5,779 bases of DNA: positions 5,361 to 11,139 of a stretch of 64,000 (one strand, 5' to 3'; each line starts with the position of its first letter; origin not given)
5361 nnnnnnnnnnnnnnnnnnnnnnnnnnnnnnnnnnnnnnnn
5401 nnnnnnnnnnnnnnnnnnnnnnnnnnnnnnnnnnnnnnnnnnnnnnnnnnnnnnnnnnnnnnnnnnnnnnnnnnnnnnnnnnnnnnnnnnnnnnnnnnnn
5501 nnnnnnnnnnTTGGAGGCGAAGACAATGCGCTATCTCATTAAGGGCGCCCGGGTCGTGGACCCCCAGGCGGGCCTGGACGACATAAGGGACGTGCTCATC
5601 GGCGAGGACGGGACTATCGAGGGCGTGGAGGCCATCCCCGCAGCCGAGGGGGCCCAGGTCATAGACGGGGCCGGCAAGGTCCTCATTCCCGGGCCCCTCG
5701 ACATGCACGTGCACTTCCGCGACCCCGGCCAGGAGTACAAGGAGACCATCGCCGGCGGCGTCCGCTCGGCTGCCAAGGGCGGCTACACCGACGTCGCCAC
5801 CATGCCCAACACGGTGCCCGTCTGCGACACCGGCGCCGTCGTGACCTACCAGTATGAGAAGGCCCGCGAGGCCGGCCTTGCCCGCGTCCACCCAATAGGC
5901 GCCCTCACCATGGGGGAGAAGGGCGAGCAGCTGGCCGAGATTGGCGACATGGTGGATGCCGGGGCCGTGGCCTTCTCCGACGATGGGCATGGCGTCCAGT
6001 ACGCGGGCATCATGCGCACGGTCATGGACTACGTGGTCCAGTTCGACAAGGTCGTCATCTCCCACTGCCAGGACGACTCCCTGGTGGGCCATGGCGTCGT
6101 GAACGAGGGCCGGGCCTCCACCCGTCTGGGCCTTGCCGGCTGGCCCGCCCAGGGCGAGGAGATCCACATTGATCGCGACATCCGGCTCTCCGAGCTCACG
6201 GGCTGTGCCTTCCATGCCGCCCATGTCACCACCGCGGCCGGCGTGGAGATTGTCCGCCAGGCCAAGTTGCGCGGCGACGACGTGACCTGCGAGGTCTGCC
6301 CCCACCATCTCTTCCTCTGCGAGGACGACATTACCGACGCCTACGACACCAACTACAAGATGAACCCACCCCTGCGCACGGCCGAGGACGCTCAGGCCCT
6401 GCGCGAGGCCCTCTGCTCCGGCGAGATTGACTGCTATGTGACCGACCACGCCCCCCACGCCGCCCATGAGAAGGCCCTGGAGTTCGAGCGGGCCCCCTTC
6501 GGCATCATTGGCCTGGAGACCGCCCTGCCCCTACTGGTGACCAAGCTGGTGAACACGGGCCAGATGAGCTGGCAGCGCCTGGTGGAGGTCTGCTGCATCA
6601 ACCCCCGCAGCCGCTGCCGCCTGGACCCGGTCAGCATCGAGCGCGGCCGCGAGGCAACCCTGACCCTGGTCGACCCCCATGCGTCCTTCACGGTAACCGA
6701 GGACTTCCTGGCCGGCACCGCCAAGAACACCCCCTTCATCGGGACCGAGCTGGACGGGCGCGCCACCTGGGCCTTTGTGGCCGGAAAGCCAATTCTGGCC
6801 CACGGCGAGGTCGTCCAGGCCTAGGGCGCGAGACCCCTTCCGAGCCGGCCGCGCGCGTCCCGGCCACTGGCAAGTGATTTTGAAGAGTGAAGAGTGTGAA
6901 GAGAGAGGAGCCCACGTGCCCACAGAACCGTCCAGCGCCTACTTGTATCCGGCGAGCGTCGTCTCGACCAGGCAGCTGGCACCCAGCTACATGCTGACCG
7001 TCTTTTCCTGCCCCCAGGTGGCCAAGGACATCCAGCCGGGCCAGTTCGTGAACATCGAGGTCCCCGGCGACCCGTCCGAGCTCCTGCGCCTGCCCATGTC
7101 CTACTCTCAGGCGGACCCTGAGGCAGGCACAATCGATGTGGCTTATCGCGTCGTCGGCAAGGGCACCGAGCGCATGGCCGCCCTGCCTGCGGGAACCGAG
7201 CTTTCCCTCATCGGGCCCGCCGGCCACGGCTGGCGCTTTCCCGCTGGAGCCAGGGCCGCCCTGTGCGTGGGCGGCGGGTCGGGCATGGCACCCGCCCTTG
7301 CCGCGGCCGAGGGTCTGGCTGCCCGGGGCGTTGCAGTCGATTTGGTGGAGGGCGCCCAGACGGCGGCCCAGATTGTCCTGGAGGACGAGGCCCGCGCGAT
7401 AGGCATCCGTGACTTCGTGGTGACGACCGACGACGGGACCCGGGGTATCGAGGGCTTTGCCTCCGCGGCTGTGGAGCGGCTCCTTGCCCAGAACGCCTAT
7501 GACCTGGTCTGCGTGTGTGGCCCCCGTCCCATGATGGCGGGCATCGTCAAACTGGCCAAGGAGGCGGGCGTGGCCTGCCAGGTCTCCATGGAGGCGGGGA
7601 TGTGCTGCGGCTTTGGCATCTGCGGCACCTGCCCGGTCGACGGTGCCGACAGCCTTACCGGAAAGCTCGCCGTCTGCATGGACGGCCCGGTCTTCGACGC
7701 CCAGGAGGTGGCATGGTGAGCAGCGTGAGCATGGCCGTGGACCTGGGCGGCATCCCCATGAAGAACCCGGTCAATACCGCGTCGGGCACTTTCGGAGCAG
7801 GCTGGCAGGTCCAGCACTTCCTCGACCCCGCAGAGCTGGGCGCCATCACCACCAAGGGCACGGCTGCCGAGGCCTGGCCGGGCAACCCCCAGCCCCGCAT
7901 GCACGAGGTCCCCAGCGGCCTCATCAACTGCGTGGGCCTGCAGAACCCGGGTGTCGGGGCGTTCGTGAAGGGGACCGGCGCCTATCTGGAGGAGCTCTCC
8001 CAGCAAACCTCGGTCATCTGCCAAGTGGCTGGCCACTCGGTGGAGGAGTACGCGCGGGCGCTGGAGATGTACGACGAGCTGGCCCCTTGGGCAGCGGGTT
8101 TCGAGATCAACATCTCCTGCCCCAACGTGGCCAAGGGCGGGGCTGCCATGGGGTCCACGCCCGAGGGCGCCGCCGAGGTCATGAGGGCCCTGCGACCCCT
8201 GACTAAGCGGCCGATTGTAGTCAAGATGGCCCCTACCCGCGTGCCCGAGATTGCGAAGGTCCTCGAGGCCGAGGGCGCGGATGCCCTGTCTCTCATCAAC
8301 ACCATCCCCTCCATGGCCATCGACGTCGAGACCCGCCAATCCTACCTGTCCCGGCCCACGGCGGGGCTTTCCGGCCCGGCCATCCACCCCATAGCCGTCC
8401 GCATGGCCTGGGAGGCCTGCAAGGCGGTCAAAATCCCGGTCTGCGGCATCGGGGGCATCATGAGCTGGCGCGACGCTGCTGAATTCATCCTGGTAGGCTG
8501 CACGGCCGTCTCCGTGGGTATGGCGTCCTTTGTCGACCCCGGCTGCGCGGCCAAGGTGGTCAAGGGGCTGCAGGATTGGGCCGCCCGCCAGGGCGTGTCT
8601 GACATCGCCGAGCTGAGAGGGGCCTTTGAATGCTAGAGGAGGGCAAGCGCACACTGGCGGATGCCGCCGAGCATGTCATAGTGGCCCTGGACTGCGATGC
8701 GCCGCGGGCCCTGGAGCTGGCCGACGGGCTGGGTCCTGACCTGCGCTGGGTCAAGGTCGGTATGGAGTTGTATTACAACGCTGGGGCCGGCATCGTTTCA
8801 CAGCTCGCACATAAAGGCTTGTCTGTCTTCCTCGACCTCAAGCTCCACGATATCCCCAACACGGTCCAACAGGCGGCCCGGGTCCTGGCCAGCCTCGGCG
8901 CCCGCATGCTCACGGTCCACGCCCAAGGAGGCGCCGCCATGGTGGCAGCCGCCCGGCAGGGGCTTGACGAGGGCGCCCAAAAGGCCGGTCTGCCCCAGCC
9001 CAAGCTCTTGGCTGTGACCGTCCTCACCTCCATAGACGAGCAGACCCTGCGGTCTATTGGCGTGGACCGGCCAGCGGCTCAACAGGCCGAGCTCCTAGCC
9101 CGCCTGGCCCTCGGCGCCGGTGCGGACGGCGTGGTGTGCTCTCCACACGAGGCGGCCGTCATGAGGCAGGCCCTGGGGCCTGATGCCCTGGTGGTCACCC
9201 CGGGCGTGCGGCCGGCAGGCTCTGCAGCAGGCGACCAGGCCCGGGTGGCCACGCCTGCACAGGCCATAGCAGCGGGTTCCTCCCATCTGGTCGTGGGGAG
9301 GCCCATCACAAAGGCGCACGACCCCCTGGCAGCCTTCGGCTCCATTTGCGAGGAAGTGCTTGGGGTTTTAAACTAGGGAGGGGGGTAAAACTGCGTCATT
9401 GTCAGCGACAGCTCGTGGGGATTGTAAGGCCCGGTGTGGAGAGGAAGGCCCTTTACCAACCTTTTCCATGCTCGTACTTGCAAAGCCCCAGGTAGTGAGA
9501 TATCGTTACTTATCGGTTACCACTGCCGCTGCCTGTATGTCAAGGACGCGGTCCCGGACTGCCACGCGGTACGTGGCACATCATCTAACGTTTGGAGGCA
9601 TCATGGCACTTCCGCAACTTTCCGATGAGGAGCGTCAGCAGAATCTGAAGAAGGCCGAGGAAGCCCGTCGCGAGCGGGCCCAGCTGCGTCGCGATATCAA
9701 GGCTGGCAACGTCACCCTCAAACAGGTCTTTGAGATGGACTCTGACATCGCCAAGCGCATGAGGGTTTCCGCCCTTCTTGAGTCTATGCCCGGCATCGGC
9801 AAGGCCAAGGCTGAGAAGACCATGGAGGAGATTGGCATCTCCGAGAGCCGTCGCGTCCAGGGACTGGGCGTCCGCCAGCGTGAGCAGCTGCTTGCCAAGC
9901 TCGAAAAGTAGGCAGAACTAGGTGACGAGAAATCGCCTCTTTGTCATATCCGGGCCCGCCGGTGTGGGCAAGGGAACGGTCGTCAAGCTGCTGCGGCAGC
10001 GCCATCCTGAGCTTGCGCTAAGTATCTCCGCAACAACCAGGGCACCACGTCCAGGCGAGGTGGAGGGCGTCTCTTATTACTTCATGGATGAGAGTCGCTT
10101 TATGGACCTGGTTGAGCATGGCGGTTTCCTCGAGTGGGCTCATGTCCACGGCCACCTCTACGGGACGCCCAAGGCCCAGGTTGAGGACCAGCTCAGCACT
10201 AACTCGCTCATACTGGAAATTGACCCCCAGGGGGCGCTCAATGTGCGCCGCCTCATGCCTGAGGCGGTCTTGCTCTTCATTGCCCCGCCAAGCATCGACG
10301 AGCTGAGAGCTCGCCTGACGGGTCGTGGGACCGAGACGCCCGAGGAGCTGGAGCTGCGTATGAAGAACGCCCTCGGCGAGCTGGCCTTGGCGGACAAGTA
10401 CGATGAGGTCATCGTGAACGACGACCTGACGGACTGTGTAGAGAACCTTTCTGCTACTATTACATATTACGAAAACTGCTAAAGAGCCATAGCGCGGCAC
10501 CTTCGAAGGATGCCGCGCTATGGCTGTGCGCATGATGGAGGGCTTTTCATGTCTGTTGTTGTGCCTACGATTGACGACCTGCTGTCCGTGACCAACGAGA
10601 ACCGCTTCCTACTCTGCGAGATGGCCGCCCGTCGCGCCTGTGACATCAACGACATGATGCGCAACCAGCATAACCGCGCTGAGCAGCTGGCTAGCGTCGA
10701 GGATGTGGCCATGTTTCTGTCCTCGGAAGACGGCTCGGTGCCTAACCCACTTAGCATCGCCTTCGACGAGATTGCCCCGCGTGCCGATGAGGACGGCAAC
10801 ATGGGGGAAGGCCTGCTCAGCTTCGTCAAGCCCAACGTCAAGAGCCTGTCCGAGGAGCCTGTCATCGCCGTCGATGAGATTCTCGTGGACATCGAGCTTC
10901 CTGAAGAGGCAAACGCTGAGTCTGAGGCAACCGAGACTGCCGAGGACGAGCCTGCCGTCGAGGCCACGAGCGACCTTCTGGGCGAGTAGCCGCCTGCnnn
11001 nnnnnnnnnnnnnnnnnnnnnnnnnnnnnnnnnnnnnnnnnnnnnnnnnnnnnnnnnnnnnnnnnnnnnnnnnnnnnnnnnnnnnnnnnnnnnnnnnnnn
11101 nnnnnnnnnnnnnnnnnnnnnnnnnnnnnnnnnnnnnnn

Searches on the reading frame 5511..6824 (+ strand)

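Call 25: search_protein_families(library=pfam, proteins=[window:5511-6824:+])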
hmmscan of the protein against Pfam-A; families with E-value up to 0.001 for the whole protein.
window:5511-6824:+ (437 aa): 2 families
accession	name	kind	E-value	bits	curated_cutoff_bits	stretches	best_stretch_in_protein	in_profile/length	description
PF01979.26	Amidohydro_1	-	2.2e-15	57.2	25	1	57-426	1-343/345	Amidohydrolase family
PF12890.13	DHOase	-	1.3e-13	51.7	21.2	1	55-241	1-139/142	Dihydro-orotase-like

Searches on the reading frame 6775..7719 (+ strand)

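Call 25: search_protein_families(library=pfam, proteins=[window:6775-7719:+])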
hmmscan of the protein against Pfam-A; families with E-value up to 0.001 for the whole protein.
window:6775-7719:+ (314 aa): 3 families
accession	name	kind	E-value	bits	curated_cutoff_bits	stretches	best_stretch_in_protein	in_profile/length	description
PF10418.14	DHODB_Fe-S_bind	-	1.8e-09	37.6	23.9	1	273-312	1-40/41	Iron-sulfur cluster binding domain of dihydroorotate dehydrogenase B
PF00175.26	NAD_binding_1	-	3.2e-06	28.2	22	1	165-257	2-107/109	Oxidoreductase NAD-binding domain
PF00970.30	FAD_binding_6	-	0.00048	20.9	21.1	1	61-151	3-96/99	Oxidoreductase FAD-binding domain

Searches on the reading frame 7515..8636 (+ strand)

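Call 25: search_protein_families(library=pfam, proteins=[window:7515-8636:+])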
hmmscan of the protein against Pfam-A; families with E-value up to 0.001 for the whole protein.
window:7515-8636:+ (373 aa): 2 families
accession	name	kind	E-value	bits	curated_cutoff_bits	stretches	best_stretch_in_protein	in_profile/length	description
PF01180.27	DHO_dh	-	2.6e-60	204.5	27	1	74-354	3-289/291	Dihydroorotate dehydrogenase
PF01207.24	Dus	-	5.6e-07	29.4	20.4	0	158-258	47-155/311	Dihydrouridine synthase (Dus)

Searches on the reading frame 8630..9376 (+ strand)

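Call 25: search_protein_families(library=pfam, proteins=[window:8630-9376:+])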
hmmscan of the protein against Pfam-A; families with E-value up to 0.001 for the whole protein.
window:8630-9376:+ (248 aa): 1 family
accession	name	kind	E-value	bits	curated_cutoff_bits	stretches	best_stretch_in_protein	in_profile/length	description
PF00215.30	OMPdecase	-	7.9e-58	196.4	27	1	15-236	2-218/221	Orotidine 5'-phosphate decarboxylase / HUMPS family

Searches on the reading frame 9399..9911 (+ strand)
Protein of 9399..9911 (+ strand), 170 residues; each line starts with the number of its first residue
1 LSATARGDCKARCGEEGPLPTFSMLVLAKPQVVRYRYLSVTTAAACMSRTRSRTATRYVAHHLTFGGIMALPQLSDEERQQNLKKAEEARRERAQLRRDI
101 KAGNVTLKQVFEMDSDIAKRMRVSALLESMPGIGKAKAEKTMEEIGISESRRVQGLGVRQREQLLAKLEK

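Call 25: search_protein_families(library=pfam, proteins=[window:9399-9911:+])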
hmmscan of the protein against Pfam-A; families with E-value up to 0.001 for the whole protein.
window:9399-9911:+ (170 aa): 1 family
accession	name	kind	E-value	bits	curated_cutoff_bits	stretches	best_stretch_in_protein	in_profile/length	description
PF22525.1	H2TH_5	-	1.1e-22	80.2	27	1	101-167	2-70/71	S13-like H2TH domain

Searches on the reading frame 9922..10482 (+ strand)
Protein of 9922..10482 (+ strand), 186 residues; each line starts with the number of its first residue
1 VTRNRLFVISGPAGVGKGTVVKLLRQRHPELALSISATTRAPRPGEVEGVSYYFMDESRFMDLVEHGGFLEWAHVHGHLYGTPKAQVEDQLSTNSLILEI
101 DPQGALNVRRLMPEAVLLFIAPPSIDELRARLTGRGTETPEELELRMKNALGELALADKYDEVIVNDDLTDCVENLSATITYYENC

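Call 25: search_protein_families(library=pfam, proteins=[window:9922-10482:+])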
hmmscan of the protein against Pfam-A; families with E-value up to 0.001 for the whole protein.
window:9922-10482:+ (186 aa): 1 family
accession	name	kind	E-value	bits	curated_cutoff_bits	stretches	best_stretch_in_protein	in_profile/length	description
PF00625.27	Guanylate_kin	-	2.5e-39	135.3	25.2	1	4-180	2-179/182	Guanylate kinase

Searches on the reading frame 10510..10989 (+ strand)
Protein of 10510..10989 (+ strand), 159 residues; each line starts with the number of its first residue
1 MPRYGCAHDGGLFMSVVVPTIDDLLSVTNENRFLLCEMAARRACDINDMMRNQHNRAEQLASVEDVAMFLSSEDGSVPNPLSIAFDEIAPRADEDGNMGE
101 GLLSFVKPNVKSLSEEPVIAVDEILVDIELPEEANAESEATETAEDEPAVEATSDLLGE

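Call 26: search_protein_families(library=pfam, proteins=[window:10510-10989:+])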
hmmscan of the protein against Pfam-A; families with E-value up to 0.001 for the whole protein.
window:10510-10989:+ (159 aa): 1 family
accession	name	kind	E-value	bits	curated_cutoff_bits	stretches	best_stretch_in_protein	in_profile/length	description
PF01192.27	RNA_pol_Rpb6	-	0.00098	19.5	26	0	30-89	7-47/53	RNA polymerase Rpb6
